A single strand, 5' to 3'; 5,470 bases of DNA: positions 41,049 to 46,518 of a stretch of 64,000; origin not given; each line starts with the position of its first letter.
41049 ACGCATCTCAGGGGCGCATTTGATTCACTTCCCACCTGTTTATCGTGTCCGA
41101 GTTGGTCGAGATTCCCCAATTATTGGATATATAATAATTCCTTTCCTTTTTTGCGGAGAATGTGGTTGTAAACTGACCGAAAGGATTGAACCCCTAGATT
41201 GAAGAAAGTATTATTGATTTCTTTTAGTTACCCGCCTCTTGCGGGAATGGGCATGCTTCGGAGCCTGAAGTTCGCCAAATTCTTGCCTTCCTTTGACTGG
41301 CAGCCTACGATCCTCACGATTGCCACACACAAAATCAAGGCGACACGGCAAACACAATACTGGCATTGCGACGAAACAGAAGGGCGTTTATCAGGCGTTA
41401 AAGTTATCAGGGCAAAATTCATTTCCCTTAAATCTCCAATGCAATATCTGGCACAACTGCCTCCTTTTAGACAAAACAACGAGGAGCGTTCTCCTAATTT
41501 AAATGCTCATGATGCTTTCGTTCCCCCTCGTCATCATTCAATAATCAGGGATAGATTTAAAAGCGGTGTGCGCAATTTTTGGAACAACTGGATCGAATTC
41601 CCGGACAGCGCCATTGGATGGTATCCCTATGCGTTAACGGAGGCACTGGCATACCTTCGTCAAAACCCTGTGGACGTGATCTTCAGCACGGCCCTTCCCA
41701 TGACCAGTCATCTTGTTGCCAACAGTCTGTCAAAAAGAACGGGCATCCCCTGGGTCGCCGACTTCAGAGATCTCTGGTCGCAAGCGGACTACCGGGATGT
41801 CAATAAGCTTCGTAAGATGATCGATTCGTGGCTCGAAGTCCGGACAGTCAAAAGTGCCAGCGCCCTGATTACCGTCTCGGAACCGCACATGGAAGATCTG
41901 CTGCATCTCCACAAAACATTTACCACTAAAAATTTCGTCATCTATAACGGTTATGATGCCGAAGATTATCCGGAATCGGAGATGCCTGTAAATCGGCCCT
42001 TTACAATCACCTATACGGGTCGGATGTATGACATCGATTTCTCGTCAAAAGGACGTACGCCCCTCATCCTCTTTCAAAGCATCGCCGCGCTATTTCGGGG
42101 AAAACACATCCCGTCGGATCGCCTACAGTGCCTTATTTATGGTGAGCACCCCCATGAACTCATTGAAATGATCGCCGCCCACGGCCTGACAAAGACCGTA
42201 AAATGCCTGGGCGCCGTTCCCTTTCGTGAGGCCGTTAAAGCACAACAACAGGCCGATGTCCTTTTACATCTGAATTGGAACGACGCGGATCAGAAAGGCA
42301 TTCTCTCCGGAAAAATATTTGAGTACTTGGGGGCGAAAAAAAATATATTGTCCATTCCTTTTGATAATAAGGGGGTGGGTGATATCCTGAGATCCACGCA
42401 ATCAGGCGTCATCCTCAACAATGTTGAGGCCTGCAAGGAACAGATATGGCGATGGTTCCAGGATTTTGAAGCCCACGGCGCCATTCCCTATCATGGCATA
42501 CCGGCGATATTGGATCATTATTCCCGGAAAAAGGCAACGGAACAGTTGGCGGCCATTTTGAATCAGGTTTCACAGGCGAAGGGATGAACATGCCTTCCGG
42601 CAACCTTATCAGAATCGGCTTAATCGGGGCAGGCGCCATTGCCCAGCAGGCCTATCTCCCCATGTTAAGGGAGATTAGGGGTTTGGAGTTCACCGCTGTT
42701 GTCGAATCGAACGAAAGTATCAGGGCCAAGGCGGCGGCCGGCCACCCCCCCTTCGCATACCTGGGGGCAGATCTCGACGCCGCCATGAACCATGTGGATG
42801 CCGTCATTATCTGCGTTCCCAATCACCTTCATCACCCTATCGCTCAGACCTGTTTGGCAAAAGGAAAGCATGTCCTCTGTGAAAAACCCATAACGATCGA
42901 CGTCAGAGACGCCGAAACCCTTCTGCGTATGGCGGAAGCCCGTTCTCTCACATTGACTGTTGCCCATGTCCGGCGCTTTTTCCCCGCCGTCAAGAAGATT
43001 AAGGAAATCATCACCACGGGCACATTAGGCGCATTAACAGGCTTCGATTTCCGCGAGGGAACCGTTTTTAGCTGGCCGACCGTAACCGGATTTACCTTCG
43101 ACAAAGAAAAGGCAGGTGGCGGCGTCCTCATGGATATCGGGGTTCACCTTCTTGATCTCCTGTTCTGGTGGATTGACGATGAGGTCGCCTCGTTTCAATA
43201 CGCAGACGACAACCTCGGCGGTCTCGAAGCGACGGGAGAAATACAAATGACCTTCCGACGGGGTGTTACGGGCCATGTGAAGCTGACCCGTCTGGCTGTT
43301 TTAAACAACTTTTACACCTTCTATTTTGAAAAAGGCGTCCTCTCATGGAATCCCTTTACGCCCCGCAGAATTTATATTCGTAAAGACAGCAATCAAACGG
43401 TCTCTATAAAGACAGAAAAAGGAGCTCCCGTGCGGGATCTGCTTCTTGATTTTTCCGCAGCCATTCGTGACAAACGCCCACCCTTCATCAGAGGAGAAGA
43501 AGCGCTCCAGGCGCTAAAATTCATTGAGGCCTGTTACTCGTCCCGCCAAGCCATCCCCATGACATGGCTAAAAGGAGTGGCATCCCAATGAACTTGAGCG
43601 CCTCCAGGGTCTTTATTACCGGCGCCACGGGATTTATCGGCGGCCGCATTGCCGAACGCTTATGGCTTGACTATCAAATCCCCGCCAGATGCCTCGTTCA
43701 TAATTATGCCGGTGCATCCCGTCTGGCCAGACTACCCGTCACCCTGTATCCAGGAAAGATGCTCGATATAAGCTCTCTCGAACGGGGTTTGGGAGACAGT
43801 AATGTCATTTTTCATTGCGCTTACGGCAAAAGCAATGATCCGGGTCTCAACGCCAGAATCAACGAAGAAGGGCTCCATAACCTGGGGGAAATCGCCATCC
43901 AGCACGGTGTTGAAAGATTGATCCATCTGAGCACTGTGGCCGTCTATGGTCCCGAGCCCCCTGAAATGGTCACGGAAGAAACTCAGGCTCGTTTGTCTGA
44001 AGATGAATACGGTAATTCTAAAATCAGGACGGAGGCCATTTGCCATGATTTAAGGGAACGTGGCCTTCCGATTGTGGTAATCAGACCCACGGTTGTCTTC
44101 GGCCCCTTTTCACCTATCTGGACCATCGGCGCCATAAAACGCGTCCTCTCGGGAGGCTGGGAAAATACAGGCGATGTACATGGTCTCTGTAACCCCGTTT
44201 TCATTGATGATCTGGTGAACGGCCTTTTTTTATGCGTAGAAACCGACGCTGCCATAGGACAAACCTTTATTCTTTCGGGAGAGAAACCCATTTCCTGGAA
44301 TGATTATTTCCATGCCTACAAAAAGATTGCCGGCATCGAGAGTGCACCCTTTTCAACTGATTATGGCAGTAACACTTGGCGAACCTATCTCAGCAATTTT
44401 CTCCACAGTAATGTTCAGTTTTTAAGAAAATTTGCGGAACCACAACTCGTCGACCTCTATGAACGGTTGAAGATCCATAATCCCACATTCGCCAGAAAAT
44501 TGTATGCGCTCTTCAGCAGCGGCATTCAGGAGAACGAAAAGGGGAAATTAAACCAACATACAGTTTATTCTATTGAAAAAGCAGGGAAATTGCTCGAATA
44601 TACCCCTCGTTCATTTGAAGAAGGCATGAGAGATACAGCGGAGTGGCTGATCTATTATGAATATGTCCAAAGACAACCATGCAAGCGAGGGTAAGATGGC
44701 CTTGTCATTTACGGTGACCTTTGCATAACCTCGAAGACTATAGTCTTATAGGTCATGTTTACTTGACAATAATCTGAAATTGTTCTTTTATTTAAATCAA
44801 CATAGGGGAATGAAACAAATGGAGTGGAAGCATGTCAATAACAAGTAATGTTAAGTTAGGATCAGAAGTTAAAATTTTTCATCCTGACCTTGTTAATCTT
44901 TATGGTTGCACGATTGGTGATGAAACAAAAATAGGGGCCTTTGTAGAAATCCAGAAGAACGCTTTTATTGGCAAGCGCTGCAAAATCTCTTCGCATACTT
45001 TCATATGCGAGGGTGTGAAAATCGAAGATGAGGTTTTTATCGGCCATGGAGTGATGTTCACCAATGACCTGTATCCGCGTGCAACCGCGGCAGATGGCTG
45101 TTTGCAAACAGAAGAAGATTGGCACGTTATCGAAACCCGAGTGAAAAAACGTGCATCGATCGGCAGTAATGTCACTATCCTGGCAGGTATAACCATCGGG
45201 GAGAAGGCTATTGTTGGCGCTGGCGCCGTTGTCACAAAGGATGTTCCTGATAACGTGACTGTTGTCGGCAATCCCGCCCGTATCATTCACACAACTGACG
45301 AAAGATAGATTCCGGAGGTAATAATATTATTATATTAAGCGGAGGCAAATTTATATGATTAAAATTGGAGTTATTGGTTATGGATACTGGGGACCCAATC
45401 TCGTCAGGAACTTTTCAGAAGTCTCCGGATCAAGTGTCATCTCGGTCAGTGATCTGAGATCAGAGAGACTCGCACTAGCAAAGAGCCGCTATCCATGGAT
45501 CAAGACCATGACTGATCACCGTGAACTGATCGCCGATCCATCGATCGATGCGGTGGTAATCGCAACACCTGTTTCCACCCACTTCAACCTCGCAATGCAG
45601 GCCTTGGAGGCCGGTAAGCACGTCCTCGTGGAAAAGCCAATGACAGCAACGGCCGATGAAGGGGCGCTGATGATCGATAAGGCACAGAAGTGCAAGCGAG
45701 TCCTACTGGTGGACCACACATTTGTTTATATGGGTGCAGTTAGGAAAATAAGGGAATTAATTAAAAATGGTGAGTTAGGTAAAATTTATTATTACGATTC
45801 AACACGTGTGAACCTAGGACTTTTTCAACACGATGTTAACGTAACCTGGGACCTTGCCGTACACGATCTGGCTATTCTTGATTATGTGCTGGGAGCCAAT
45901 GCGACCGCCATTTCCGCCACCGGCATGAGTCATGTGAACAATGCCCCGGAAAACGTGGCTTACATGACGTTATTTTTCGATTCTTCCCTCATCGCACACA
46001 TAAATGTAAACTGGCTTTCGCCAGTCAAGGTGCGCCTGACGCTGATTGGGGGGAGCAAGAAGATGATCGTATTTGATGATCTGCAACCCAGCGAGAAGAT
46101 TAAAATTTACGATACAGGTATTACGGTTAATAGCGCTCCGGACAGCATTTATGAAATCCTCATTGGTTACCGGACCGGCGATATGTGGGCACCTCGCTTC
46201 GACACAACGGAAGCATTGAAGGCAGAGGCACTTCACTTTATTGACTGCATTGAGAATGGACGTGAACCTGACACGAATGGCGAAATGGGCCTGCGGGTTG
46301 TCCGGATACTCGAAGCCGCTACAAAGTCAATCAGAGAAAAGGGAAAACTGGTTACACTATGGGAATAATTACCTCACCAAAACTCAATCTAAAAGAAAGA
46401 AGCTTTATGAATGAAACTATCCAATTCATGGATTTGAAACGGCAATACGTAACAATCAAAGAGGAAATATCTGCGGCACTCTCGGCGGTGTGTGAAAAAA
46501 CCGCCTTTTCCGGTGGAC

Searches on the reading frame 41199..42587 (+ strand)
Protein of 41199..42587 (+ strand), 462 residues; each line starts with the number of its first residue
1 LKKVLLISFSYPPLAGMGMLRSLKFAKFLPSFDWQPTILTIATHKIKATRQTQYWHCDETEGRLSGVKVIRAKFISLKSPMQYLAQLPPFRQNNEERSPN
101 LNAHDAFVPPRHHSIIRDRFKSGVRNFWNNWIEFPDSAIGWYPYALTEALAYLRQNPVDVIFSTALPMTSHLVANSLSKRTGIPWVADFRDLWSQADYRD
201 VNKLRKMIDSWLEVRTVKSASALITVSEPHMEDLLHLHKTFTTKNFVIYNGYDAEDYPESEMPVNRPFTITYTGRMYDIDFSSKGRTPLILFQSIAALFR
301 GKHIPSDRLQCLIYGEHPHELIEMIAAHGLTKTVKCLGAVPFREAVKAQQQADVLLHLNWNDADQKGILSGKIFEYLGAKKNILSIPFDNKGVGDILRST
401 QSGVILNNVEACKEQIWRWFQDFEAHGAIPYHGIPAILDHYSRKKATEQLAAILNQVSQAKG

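Call 58: search_protein_families(library=pfam, proteins=[window:41199-42587:+], max_evalue=0.00001)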
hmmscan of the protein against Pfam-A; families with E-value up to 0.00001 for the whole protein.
window:41199-42587:+ (462 aa): 2 families
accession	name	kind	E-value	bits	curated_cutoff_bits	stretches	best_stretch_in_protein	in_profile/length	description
PF13439.12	Glyco_transf_4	-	4.1e-09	37.1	28.5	1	135-255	50-169/170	Glycosyltransferase Family 4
PF13579.12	Glyco_trans_4_4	-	4.7e-09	37.2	29.7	1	145-251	59-158/158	Glycosyl transferase 4-like domain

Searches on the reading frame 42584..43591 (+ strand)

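Call 58: search_protein_families(library=pfam, proteins=[window:42584-43591:+], max_evalue=0.00001)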
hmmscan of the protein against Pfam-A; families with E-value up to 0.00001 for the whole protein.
window:42584-43591:+ (335 aa): 4 families
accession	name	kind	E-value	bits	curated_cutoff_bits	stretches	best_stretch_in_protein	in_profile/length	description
PF01408.29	GFO_IDH_MocA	-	9.1e-26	91.3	24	1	9-128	1-120/120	Oxidoreductase family, NAD-binding Rossmann fold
PF22725.1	GFO_IDH_MocA_C3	-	8.3e-16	58.6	27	1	137-253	2-123/124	GFO/IDH/MocA C-terminal domain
PF02894.22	GFO_IDH_MocA_C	-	8.4e-11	42.5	22.9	1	140-322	1-211/218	Oxidoreductase family, C-terminal alpha/beta domain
PF03435.24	Sacchrp_dh_NADP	-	8e-06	26.6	25.1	0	11-103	1-98/129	Saccharopine dehydrogenase NADP binding domain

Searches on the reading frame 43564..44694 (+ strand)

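Call 58: search_protein_families(library=pfam, proteins=[window:43564-44694:+], max_evalue=0.00001)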
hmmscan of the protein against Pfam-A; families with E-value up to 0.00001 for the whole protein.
window:43564-44694:+ (376 aa): 6 families
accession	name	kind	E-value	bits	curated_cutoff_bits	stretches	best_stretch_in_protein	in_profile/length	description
PF01370.27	Epimerase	-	2.1e-21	76.9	20.9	1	16-228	1-228/240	NAD dependent epimerase/dehydratase family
PF07993.18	NAD_binding_4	-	7.5e-12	45.4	20.1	1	97-183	109-210/258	Male sterility protein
PF01073.25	3Beta_HSD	-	1e-10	41.6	22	1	18-223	2-227/280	3-beta hydroxysteroid dehydrogenase/isomerase family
PF13460.12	NAD_binding_10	-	4.2e-10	40.2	27.2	1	20-176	1-144/184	NAD(P)H-binding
PF16363.11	GDP_Man_Dehyd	-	7.3e-08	32.7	27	1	17-173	1-178/332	GDP-mannose 4,6 dehydratase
PF04321.23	RmlD_sub_bind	-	9.1e-07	28.7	27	1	15-181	2-154/287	RmlD substrate binding domain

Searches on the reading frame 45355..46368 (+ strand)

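Call 58: search_protein_families(library=pfam, proteins=[window:45355-46368:+], max_evalue=0.00001)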
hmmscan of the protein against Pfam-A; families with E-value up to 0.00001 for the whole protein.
window:45355-46368:+ (337 aa): 3 families
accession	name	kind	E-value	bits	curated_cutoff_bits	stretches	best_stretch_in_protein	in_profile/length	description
PF01408.29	GFO_IDH_MocA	-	3.5e-26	92.7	24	1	2-121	1-120/120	Oxidoreductase family, NAD-binding Rossmann fold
PF02894.22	GFO_IDH_MocA_C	-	1.3e-12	48.5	22.9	1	133-331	1-215/218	Oxidoreductase family, C-terminal alpha/beta domain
PF22725.1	GFO_IDH_MocA_C3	-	1.4e-11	44.9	27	1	129-232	1-118/124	GFO/IDH/MocA C-terminal domain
